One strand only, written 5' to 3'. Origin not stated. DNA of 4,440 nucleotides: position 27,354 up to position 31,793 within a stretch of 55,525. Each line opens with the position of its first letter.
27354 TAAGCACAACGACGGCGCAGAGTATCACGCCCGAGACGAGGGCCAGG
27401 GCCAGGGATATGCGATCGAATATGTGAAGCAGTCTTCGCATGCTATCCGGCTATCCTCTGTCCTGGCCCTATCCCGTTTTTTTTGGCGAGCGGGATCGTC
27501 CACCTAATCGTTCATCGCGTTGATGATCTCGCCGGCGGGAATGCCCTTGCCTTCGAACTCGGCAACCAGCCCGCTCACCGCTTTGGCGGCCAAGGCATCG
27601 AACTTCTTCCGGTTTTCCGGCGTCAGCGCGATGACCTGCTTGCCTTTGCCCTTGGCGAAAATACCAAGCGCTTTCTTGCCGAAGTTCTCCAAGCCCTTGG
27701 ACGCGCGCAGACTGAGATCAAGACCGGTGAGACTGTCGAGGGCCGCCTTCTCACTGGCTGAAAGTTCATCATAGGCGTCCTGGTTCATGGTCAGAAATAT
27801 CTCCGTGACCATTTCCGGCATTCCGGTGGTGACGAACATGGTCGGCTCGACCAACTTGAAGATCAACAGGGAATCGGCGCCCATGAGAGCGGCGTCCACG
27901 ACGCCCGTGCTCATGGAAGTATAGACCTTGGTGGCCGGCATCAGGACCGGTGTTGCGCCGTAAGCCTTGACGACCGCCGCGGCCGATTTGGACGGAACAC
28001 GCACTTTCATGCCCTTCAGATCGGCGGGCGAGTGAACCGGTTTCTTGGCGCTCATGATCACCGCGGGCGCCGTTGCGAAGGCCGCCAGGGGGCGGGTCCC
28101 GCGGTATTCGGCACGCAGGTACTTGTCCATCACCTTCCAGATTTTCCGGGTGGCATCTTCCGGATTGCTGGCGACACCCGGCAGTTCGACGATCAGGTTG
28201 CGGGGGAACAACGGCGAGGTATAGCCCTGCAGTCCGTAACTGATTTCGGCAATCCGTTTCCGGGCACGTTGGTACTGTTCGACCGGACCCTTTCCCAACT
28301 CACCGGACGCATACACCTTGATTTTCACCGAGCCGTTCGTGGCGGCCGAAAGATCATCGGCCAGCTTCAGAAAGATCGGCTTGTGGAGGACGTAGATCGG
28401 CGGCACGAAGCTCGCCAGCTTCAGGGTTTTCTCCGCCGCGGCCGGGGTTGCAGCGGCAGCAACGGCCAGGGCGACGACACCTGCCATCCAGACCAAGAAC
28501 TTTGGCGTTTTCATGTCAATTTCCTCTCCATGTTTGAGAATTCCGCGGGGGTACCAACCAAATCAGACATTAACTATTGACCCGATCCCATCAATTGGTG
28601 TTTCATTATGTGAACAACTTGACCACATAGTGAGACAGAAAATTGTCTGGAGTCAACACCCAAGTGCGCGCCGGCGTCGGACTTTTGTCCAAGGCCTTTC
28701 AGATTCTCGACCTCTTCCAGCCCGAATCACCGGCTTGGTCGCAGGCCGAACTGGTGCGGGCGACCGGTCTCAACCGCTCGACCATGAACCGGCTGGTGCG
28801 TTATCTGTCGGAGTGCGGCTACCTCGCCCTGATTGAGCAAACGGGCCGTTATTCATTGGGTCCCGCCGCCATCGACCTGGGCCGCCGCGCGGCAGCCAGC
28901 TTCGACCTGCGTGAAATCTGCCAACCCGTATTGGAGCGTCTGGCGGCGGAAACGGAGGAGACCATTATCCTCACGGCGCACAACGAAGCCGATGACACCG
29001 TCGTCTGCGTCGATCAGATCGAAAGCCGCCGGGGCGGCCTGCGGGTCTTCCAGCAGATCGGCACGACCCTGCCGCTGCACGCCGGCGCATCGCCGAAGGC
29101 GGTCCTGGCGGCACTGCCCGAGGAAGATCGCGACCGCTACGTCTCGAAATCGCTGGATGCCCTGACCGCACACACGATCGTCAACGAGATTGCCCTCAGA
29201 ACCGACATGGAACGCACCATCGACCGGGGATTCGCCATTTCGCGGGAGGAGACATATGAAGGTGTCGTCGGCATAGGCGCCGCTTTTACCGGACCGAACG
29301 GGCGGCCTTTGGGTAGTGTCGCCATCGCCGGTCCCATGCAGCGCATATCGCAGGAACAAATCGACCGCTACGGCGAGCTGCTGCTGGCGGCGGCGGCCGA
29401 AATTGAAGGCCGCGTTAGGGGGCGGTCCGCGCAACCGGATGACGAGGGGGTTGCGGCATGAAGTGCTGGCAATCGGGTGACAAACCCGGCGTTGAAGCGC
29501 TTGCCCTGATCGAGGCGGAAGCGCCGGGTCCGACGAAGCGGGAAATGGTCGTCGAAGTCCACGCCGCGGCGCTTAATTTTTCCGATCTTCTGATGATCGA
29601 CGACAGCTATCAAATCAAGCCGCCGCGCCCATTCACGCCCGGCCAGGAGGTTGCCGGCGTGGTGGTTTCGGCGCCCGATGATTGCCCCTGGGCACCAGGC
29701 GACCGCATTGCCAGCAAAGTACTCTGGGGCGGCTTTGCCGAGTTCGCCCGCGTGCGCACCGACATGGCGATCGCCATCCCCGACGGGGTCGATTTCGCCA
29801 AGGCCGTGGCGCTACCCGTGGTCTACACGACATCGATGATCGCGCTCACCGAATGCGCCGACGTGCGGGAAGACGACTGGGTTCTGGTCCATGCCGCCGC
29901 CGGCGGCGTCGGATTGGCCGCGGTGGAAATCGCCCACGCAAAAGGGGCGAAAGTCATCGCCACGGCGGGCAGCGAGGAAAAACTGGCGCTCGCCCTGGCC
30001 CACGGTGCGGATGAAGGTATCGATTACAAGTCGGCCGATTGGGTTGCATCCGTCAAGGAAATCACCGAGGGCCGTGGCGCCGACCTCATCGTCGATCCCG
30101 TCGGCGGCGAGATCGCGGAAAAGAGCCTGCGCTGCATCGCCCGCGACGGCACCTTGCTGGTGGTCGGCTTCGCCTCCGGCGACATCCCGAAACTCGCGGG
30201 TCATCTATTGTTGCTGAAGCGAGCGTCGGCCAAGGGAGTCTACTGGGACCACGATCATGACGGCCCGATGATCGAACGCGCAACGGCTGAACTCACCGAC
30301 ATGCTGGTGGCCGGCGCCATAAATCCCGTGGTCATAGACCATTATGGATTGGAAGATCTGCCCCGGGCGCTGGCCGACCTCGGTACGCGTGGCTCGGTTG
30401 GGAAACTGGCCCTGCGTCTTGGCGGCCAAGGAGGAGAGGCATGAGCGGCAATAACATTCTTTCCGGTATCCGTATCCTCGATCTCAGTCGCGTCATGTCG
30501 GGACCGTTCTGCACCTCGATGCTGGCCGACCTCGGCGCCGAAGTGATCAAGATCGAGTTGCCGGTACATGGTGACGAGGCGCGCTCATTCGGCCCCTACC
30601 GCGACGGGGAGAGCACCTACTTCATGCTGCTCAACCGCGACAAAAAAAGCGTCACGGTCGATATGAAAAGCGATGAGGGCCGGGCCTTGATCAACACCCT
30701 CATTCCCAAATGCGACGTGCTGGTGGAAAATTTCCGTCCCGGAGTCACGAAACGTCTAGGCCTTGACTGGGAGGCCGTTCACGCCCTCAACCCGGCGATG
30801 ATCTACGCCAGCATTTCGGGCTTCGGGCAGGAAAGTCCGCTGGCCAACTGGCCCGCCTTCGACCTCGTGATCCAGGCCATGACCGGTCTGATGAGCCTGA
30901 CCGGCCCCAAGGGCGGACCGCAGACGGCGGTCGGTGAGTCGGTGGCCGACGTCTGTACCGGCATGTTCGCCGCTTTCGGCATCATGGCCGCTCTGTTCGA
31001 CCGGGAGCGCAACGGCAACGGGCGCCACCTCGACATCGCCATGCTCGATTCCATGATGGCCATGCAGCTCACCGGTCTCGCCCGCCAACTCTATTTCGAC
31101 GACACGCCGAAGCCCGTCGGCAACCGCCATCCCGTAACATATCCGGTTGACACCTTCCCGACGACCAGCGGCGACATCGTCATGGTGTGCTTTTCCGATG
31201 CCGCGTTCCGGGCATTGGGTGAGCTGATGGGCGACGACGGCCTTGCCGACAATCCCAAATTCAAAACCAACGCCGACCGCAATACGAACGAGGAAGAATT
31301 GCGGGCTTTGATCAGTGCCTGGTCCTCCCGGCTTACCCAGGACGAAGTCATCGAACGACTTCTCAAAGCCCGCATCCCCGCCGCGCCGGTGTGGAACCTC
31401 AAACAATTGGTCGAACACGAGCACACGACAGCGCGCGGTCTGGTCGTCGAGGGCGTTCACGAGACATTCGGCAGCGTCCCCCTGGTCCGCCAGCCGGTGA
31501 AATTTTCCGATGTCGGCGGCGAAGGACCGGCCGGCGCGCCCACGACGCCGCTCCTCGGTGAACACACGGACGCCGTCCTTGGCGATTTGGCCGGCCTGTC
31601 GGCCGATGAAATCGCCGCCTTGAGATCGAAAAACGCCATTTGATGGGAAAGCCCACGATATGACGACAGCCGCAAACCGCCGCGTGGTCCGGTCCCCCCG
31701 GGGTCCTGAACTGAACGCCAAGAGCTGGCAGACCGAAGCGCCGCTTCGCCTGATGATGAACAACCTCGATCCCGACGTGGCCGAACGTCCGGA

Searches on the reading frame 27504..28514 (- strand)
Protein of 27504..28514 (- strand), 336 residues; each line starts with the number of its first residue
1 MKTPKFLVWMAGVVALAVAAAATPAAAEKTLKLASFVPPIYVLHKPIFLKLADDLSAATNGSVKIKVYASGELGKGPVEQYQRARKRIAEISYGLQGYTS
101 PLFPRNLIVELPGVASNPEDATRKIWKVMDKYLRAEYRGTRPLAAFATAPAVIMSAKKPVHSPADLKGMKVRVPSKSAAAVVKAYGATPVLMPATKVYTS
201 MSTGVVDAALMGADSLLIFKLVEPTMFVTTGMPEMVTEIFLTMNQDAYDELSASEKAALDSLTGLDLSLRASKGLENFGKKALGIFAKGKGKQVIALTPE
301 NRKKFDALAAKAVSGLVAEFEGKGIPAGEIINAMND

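Call 78: search_protein_families(library=pfam, max_evalue=0.00001, proteins=[window:27504-28514:-])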
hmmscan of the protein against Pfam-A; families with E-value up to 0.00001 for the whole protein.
window:27504-28514:- (336 aa): 1 family
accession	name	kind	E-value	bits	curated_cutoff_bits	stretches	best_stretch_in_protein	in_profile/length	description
PF03480.18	DctP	-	1.1e-36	127.1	23.4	1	35-313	3-279/286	Bacterial extracellular solute-binding protein, family 7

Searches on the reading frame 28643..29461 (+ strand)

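Call 78: search_protein_families(library=pfam, max_evalue=0.00001, proteins=[window:28643-29461:+])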
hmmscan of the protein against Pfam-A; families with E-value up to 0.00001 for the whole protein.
window:28643-29461:+ (272 aa): 3 families
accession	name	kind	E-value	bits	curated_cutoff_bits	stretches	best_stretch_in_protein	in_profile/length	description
PF01614.24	IclR_C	-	1.5e-32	113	24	1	84-254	4-172/174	Bacterial transcriptional regulator IclR C-terminal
PF09339.16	HTH_IclR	-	8.7e-13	48.3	22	1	15-61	2-48/52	IclR helix-turn-helix domain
PF12802.13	MarR_2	-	7.4e-06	26.5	27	0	18-64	7-53/61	MarR family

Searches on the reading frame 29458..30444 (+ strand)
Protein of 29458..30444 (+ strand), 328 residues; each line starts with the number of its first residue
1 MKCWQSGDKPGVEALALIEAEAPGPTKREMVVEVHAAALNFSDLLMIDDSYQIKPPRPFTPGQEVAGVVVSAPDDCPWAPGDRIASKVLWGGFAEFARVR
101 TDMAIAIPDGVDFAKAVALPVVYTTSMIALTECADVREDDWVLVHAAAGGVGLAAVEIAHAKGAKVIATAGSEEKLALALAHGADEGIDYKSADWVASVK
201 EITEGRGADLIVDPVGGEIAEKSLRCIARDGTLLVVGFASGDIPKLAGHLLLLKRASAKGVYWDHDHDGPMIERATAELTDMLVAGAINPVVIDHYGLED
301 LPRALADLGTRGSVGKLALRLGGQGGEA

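Call 78: search_protein_families(library=pfam, max_evalue=0.00001, proteins=[window:29458-30444:+])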
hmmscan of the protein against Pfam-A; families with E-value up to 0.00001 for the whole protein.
window:29458-30444:+ (328 aa): 3 families
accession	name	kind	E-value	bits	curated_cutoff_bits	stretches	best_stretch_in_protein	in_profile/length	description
PF00107.32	ADH_zinc_N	-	8.7e-30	103.8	31.8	1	150-266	1-117/129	Zinc-binding dehydrogenase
PF13602.12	ADH_zinc_N_2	-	9e-19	69.2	27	1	183-319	2-134/134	Zinc-binding dehydrogenase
PF08240.17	ADH_N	-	3.3e-12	47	23.5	1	28-109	3-104/104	Alcohol dehydrogenase GroES-like domain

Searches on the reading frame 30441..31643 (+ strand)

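Call 78: search_protein_families(library=pfam, max_evalue=0.00001, proteins=[window:30441-31643:+])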
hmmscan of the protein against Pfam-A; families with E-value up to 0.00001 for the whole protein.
window:30441-31643:+ (400 aa): 1 family
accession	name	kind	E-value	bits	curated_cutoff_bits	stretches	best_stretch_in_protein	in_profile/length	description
PF02515.22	CoA_transf_3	-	1.9e-121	406.1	23.3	1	7-376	1-366/366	CoA-transferase family III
